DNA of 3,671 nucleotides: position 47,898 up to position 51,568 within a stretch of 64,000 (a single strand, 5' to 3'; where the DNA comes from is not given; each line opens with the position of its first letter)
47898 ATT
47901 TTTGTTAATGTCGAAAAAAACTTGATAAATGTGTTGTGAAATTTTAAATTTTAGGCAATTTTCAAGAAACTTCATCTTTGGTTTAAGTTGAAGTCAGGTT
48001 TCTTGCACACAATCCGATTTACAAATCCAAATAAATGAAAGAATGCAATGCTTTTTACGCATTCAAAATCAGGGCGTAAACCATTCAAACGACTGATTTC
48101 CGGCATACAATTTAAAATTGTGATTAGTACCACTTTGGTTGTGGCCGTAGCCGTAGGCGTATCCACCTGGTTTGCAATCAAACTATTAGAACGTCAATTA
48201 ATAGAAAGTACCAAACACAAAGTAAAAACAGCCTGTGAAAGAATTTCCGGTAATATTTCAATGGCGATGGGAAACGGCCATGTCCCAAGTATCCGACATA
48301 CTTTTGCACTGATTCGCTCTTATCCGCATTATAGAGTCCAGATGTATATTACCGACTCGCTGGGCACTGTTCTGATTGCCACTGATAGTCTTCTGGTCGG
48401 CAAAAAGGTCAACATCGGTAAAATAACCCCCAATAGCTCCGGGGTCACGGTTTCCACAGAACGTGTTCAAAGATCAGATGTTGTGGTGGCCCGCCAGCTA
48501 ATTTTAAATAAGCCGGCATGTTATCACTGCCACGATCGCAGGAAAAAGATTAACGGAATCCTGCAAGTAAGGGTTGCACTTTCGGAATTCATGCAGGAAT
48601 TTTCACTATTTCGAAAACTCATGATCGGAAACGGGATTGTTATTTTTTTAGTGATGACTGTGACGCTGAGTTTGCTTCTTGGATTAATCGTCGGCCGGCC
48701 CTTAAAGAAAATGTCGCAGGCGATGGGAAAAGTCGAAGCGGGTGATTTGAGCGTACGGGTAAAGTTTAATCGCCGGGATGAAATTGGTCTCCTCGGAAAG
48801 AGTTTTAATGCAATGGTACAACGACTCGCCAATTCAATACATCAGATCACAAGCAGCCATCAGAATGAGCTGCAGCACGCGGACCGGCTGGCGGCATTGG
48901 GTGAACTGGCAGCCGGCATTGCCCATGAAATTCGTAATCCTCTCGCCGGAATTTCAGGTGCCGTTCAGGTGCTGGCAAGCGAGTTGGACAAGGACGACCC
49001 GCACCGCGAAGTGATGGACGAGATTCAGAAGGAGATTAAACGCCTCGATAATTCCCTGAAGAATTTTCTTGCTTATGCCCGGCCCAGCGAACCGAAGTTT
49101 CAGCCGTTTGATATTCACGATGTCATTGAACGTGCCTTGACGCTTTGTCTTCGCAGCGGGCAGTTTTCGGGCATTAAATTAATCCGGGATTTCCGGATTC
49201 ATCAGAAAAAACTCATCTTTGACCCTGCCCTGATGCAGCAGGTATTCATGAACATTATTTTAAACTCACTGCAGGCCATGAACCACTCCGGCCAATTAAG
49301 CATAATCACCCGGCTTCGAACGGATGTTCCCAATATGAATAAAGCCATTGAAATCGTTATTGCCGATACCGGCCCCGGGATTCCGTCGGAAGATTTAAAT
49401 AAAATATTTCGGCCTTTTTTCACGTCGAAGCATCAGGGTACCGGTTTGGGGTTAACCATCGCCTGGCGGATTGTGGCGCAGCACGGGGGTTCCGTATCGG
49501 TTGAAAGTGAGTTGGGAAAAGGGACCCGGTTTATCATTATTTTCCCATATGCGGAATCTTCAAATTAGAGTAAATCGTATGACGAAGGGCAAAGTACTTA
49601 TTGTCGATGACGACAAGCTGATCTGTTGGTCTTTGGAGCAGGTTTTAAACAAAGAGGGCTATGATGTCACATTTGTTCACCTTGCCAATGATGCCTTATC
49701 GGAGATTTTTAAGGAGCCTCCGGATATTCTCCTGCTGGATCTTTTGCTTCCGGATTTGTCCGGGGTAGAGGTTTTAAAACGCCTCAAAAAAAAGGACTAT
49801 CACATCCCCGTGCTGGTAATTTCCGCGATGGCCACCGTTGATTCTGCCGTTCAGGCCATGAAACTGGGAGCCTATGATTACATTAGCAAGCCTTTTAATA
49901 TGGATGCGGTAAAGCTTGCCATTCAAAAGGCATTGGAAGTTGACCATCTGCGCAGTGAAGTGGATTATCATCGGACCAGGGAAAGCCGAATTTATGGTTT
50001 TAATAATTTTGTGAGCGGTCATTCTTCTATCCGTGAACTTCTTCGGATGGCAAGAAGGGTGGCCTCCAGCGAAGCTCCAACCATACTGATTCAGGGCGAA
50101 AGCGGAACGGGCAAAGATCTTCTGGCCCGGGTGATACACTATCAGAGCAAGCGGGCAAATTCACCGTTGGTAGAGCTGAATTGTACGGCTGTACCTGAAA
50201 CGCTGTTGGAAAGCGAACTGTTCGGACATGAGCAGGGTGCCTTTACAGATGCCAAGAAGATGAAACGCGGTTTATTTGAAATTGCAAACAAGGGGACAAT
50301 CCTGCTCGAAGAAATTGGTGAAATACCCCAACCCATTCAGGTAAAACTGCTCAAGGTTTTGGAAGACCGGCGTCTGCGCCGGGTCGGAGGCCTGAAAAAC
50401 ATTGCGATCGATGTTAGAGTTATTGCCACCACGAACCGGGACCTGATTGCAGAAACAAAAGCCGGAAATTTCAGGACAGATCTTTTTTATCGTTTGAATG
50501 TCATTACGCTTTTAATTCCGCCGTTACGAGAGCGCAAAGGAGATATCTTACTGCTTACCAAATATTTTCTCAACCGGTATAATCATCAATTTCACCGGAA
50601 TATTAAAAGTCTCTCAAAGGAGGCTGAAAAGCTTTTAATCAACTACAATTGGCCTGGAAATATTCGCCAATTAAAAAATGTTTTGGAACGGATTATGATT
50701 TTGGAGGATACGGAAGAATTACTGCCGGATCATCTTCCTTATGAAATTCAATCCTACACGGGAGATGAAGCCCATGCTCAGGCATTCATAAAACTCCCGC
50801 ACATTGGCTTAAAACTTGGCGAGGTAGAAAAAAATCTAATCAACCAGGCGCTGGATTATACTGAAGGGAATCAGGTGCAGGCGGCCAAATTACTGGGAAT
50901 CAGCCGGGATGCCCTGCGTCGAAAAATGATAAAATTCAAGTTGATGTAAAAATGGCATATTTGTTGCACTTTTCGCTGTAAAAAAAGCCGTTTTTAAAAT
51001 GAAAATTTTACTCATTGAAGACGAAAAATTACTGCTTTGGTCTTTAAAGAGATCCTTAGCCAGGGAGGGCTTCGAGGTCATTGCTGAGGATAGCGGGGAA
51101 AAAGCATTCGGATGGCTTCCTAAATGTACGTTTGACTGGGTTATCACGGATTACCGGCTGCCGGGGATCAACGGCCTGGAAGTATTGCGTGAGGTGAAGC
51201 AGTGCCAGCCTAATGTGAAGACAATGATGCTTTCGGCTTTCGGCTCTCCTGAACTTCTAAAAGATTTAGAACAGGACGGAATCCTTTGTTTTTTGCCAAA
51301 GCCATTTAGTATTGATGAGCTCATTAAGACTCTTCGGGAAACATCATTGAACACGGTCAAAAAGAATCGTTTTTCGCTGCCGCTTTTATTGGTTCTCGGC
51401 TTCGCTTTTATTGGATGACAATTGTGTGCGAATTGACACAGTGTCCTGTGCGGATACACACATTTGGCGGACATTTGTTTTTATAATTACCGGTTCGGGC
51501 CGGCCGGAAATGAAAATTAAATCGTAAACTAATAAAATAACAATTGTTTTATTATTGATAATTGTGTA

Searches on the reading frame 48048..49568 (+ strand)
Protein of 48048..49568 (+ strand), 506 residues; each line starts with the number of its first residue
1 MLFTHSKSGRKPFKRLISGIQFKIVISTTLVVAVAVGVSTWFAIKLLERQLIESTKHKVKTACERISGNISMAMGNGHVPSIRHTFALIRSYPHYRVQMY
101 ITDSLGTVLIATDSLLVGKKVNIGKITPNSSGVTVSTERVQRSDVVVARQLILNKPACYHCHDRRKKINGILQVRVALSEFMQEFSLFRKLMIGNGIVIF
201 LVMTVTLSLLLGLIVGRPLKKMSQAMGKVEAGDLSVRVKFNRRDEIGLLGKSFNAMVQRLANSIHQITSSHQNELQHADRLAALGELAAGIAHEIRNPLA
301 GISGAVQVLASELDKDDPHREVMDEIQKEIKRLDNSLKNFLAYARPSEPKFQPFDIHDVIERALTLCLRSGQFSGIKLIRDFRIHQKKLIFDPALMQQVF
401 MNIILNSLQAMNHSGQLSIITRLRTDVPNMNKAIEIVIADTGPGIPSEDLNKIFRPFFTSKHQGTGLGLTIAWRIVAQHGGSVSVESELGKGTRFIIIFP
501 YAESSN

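Call 5: search_protein_families(library=pfam, proteins=[window:48048-49568:+], max_evalue=0.01)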
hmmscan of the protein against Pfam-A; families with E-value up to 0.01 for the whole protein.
window:48048-49568:+ (506 aa): 5 families
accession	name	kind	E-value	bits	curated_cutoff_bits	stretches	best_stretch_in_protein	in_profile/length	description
PF02518.31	HATPase_c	-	3.2e-25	89.1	26.4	1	392-502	2-110/111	Histidine kinase-, DNA gyrase B-, and HSP90-like ATPase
PF00672.30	HAMP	-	7e-17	61.9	25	1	215-260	6-51/53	HAMP domain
PF00512.31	HisKA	-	7.6e-16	58.4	26.9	1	284-347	2-64/66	His Kinase A (phospho-acceptor) domain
PF19191.5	HEF_HK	-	0.00094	20.1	24.1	0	291-340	9-58/67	HEF_HK domain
PF13589.12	HATPase_c_3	-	0.0022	18.5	25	1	397-462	4-61/137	Histidine kinase-, DNA gyrase B-, and HSP90-like ATPase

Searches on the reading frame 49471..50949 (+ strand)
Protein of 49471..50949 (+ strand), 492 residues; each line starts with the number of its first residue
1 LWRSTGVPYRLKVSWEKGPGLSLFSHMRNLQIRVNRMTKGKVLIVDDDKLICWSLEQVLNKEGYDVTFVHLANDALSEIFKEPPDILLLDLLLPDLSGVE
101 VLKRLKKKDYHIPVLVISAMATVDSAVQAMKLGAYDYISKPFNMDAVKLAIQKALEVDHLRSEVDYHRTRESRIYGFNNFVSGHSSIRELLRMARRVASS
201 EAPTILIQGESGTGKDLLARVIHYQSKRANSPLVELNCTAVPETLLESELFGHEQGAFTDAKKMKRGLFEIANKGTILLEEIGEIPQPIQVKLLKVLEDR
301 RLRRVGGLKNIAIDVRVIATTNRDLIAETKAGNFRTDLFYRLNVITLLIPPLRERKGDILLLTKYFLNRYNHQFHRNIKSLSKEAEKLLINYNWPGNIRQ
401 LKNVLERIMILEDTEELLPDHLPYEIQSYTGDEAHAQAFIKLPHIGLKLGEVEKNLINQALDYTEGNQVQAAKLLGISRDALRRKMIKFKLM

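Call 5: search_protein_families(library=pfam, proteins=[window:49471-50949:+], max_evalue=0.01)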
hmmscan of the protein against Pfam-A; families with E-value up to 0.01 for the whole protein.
window:49471-50949:+ (492 aa): 9 families
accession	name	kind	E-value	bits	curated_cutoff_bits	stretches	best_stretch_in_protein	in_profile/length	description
PF00158.32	Sigma54_activat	-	2.1e-63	213.4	20.2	1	184-347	5-167/168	Sigma-54 interaction domain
PF00072.30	Response_reg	-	1.9e-28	99.3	30.2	1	42-151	1-110/111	Response regulator receiver domain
PF25601.1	AAA_lid_14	-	6.2e-28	96.9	27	1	353-434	1-82/87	AAA+ ATPase lid domain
PF14532.12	Sigma54_activ_2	-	2.3e-15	57.5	25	1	187-352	7-138/138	Sigma-54 interaction domain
PF02954.25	HTH_8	-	2e-14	53.5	22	1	449-489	2-42/42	Bacterial regulatory protein, Fis family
PF07728.20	AAA_5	-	2.3e-09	37.8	22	1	205-323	2-123/139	AAA domain (dynein-related subfamily)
PF00004.35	AAA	-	5.8e-05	24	21.2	1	205-324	1-112/131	ATPase family associated with various cellular activities (AAA)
PF07724.20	AAA_2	-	6.2e-05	23.5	27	1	204-328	5-130/166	AAA domain (Cdc48 subfamily)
PF13191.12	AAA_16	-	0.00033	21.6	32.6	1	187-241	9-63/167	AAA ATPase domain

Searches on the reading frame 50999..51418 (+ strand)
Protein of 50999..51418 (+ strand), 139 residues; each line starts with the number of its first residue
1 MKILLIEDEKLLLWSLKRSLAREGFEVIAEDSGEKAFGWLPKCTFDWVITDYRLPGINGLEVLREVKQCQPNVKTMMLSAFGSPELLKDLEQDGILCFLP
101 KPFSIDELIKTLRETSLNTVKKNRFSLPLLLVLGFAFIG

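Call 5: search_protein_families(library=pfam, proteins=[window:50999-51418:+], max_evalue=0.01)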
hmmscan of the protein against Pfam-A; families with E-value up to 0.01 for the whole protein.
window:50999-51418:+ (139 aa): 1 family
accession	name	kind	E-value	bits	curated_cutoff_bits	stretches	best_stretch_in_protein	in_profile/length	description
PF00072.30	Response_reg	-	1.2e-22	80.6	30.2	1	3-112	1-110/111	Response regulator receiver domain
